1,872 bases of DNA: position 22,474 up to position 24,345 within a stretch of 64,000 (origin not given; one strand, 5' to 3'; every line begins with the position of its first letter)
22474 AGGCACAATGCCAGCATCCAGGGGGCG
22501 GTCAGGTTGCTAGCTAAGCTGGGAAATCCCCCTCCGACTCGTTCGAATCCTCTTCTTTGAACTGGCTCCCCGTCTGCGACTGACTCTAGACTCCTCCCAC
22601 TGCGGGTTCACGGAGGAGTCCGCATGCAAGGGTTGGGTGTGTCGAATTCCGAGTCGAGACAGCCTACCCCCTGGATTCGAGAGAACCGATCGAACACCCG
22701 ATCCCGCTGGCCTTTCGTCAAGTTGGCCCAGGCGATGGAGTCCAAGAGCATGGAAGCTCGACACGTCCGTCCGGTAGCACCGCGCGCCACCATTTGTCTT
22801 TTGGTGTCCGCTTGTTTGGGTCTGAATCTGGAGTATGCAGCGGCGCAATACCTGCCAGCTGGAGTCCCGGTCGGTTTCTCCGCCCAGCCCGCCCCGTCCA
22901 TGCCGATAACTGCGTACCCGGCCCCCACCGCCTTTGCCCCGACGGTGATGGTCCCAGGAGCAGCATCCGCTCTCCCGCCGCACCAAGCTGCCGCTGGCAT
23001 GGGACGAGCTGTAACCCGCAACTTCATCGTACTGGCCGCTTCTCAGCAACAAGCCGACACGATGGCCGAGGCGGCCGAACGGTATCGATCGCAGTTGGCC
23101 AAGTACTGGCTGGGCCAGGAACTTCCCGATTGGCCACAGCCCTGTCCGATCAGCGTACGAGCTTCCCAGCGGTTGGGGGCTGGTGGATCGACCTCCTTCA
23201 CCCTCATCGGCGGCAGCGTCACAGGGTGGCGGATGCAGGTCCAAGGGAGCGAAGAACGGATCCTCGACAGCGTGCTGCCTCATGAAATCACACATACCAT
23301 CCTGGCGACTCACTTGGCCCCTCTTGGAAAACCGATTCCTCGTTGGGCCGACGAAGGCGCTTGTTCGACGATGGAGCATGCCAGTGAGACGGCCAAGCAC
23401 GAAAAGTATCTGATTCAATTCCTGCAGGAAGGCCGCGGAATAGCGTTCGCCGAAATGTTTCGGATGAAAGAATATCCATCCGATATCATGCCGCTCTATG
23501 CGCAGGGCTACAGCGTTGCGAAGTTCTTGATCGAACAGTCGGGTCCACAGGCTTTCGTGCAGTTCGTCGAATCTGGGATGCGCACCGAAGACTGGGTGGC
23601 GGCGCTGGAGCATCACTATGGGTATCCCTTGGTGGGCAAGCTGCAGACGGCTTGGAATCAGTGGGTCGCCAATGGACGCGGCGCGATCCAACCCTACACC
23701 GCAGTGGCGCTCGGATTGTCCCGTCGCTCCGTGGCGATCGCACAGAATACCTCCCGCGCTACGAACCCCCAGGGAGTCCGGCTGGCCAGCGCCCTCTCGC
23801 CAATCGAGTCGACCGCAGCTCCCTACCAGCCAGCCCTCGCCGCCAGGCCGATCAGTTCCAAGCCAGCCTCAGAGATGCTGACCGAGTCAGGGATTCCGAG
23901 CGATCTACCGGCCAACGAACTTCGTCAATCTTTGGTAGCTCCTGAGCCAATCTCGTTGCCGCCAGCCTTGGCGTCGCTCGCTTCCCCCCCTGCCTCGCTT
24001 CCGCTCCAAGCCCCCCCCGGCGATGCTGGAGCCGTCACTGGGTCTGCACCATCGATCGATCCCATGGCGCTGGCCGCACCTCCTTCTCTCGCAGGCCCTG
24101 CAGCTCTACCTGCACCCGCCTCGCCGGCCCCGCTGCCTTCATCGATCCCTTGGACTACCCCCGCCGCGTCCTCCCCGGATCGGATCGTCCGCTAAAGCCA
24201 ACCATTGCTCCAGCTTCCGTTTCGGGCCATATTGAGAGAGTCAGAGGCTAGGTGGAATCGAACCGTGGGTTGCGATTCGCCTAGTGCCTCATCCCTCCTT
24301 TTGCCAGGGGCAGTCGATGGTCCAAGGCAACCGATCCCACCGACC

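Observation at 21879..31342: Two clusters of a novel composite repeat, in inverted orientation, bracket an 8.4-kb four-gene block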

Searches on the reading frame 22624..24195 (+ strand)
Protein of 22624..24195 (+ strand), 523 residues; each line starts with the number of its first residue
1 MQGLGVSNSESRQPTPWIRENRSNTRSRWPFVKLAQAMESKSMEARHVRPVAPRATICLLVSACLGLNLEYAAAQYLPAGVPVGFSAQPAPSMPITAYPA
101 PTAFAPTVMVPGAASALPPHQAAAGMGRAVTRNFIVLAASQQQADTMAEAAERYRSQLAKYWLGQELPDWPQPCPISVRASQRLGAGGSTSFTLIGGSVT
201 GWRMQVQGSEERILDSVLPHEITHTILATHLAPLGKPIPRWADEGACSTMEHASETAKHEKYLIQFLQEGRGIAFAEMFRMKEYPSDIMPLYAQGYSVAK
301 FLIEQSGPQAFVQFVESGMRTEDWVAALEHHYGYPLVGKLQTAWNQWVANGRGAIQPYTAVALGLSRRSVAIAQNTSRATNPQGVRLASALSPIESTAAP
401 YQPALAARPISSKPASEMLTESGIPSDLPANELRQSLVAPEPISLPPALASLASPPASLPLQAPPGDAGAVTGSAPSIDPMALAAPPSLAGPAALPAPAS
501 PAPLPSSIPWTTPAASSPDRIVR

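Call 12: search_protein_families(library=pfam, proteins=[window:22624-24195:+], max_evalue=0.01)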
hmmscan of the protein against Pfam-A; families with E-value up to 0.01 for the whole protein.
window:22624-24195:+ (523 aa): 1 family
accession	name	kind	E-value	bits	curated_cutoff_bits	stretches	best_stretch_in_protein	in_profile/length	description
PF13485.12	Peptidase_MA_2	-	1.5e-06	28.6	32.4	1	219-349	71-200/201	Peptidase MA superfamily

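Call 23: find_homologous_proteins(query=window:22624-24195:+, max_evalue=1e-10)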
Query window:22624-24195:+ (523 aa): 4750 proteins with E <= 1e-10 among 8000 candidates; the best 120 are listed.
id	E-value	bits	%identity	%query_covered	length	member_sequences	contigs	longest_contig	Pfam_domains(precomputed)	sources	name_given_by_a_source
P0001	0.0e+0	1038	100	92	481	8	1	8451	PF13485.12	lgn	-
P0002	4.8e-283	957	92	92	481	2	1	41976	PF13485.12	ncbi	-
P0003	9.7e-283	956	92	92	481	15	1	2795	PF13485.12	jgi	-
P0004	5.8e-264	895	85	92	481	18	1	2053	PF13485.12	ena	-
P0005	1.6e-254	863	79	97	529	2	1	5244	PF13485.12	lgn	-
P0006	1.8e-254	863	81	92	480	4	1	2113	PF13485.12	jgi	jgi:hypothetical protein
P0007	7.3e-230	782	86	80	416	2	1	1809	PF13485.12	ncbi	ncbi:MAG: hypothetical protein ACK43N_22230, partial [Pirellulaceae bacterium]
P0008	3.3e-227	773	86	79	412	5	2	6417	PF13485.12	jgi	jgi:hypothetical protein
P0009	8.7e-112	393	50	70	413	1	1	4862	PF13485.12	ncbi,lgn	-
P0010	3.8e-111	390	53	67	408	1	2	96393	-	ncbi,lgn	-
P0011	4.8e-111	390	59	55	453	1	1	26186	PF13485.12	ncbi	-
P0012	2.3e-110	388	52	70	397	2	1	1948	-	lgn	-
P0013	3.4e-110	387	52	69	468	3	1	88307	PF13485.12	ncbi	-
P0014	1.2e-109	385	66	46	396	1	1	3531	PF13485.12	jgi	jgi:hypothetical protein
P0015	2.4e-109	384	59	58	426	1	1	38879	PF13485.12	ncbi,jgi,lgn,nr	ncbi:MAG: hypothetical protein SGI77_26035 [Pirellulaceae bacterium]|nr:hypothetical protein [Pirell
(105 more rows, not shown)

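Call 24: find_encoding_contigs(protein=window:22624-24195:+, flank=10000, max_places=6)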
Protein window:22624-24195:+ (523 aa): 4 contigs read that carry it; 4 places shown.
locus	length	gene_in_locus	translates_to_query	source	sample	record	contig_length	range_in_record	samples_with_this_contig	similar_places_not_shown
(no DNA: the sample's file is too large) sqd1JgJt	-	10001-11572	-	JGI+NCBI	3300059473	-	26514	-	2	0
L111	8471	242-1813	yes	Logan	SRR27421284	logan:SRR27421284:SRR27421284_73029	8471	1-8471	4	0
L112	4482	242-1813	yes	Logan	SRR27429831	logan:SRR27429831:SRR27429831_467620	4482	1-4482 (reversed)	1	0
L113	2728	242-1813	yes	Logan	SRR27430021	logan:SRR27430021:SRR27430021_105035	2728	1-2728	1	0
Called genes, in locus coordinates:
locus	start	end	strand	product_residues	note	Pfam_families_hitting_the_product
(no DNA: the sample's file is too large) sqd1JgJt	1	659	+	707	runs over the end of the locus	PF00672:HAMP, PF00211:Guanylate_cyc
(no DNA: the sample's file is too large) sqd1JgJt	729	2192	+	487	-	PF00924:MS_channel_2nd, PF21082:MS_channel_3rd, PF00027:cNMP_binding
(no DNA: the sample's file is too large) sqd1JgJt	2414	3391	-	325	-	PF20582:UPF0758_N, PF04002:RadC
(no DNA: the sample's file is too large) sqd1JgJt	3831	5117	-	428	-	-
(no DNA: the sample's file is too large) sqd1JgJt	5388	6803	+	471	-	PF00501:AMP-binding, PF14535:AMP-binding_C_2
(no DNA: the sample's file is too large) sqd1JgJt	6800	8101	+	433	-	PF00266:Aminotran_5, PF00155:Aminotran_1_2 (weak), PF01053:Cys_Met_Meta_PP (weak), PF00266:Aminotran_5 (weak)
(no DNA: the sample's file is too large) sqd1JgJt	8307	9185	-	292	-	-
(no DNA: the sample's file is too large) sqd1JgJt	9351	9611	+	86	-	-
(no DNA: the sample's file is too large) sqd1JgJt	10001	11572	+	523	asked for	PF13485:Peptidase_MA_2 (weak)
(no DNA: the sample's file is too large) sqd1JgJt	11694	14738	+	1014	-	PF07635:PSCyt1, PF07583:PSCyt2, PF07587:PSD1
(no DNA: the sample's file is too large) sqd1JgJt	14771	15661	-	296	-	PF03741:TerC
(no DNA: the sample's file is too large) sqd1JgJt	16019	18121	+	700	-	-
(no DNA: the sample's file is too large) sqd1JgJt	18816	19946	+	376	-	PF01145:Band_7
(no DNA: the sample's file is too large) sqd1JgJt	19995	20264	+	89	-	-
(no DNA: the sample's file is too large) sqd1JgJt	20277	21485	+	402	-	PF00532:Peripla_BP_1 (faint), PF22177:PBP1_XylR, PF13377:Peripla_BP_3, PF12833:HTH_18, PF00165:HTH_AraC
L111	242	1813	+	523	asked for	PF13485:Peptidase_MA_2 (weak)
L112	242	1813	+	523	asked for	PF13485:Peptidase_MA_2 (weak)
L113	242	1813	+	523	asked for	PF13485:Peptidase_MA_2 (weak)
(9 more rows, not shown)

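Call 25: find_encoding_contigs(protein=P0002, flank=10000, max_places=3)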
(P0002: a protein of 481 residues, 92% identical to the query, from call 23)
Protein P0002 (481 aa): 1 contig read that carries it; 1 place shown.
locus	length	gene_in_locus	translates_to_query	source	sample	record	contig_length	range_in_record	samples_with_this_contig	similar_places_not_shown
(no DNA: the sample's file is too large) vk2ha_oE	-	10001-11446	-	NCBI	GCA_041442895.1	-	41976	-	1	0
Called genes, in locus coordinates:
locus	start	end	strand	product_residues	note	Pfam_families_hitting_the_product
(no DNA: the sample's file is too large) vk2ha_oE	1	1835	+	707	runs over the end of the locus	PF00672:HAMP, PF00211:Guanylate_cyc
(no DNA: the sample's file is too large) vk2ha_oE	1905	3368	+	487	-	PF00924:MS_channel_2nd, PF21082:MS_channel_3rd, PF00027:cNMP_binding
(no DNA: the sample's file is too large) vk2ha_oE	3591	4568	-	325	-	PF20582:UPF0758_N, PF04002:RadC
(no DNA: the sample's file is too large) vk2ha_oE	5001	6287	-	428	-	-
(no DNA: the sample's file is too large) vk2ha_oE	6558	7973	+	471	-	PF00501:AMP-binding (weak), PF14535:AMP-binding_C_2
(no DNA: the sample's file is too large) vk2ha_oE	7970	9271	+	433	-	PF00266:Aminotran_5, PF00155:Aminotran_1_2 (weak), PF01053:Cys_Met_Meta_PP (weak), PF00266:Aminotran_5 (weak)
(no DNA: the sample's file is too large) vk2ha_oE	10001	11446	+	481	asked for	PF13485:Peptidase_MA_2 (weak)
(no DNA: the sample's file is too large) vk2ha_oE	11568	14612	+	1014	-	PF07635:PSCyt1, PF07583:PSCyt2, PF07587:PSD1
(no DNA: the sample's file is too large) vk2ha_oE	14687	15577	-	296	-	PF03741:TerC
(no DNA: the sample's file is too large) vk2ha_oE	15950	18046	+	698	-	-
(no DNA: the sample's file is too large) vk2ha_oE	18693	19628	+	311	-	PF01145:Band_7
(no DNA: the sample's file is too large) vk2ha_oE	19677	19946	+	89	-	PF11903:ParD_like (faint)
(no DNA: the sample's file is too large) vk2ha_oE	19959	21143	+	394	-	PF00532:Peripla_BP_1 (faint), PF22177:PBP1_XylR, PF13377:Peripla_BP_3, PF00165:HTH_AraC (weak), PF12833:HTH_18, PF00165:HTH_AraC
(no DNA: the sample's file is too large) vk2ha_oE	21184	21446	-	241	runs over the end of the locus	-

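Call 26: find_encoding_contigs(protein=P0013, flank=10000, max_places=2)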
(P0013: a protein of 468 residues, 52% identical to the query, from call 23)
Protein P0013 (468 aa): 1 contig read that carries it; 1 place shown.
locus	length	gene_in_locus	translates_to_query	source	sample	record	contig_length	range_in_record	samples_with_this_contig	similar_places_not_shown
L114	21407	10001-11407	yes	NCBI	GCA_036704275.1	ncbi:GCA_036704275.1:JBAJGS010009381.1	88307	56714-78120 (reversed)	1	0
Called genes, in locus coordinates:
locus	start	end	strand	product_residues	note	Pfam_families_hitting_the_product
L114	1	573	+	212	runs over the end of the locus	PF00528:BPD_transp_1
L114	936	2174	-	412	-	PF17973:bMG10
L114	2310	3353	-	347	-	PF00207:A2M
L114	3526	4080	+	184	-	-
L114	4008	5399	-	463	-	PF01835:MG2, PF17791:MG3 (weak)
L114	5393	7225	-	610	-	-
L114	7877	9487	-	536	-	-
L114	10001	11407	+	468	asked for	PF13485:Peptidase_MA_2 (weak)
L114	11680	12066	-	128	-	-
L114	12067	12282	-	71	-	-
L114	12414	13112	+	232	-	PF00248:Aldo_ket_red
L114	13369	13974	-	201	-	PF07394:DUF1501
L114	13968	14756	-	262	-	PF07394:DUF1501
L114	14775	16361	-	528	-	PF07583:PSCyt2, PF07587:PSD1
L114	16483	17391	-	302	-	-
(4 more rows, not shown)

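Call 27: find_encoding_contigs(protein=P0010, flank=10000, max_places=2)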
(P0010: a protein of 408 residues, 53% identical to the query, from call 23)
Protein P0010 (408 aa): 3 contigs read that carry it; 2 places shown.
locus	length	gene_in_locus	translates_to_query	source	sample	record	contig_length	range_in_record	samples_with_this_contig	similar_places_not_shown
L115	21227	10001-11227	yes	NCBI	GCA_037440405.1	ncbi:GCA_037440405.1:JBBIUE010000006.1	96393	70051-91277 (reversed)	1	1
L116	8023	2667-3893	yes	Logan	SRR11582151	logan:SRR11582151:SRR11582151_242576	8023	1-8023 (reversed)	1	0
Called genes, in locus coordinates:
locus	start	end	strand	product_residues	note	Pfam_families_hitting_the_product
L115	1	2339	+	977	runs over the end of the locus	PF13428:TPR_14 (faint), PF14559:TPR_19 (faint), PF01839:FG-GAP (faint), PF13517:FG-GAP_3, PF07593:UnbV_ASPIC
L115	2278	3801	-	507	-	-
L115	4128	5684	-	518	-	PF00474:SSF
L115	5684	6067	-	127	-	PF00072:Response_reg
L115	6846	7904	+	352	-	-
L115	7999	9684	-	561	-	-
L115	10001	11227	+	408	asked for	-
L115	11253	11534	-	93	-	-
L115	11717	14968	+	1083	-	-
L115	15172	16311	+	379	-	PF02445:NadA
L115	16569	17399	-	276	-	PF02673:BacA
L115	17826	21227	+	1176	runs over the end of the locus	-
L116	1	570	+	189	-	?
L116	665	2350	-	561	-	-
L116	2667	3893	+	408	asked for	-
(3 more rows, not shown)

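Call 28: find_related_loci(query=window:22624-24195:+, collection=metagenome_contigs, flank=10000)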
Query window:22624-24195:+ (523 aa) in metagenome_contigs; peptide patterns used: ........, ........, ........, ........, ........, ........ (x = any residue, [..] = any of these).
260 stretches matched a pattern; 12 encode a relative of the query (tblastn E <= 1e-3); 12 distinct loci.
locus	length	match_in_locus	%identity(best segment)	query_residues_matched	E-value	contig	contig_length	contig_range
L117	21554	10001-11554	81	6-523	0e+0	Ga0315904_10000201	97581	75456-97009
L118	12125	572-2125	81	6-523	0e+0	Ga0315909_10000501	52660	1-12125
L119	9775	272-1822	78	6-523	0e+0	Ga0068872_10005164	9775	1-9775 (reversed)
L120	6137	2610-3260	59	131-351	1e-87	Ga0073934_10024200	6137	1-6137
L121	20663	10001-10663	57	128-351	1e-85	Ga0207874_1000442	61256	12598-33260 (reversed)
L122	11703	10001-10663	57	128-351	2e-85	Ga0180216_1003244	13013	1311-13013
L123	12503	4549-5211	56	128-351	1e-84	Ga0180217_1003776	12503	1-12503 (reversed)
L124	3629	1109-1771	56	128-351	2e-85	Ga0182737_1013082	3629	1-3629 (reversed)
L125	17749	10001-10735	52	122-368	6e-84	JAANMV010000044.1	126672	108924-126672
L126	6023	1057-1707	56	131-351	2e-83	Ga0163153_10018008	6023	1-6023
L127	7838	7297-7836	68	6-185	1e-70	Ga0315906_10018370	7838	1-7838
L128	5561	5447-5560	74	35-72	5e-10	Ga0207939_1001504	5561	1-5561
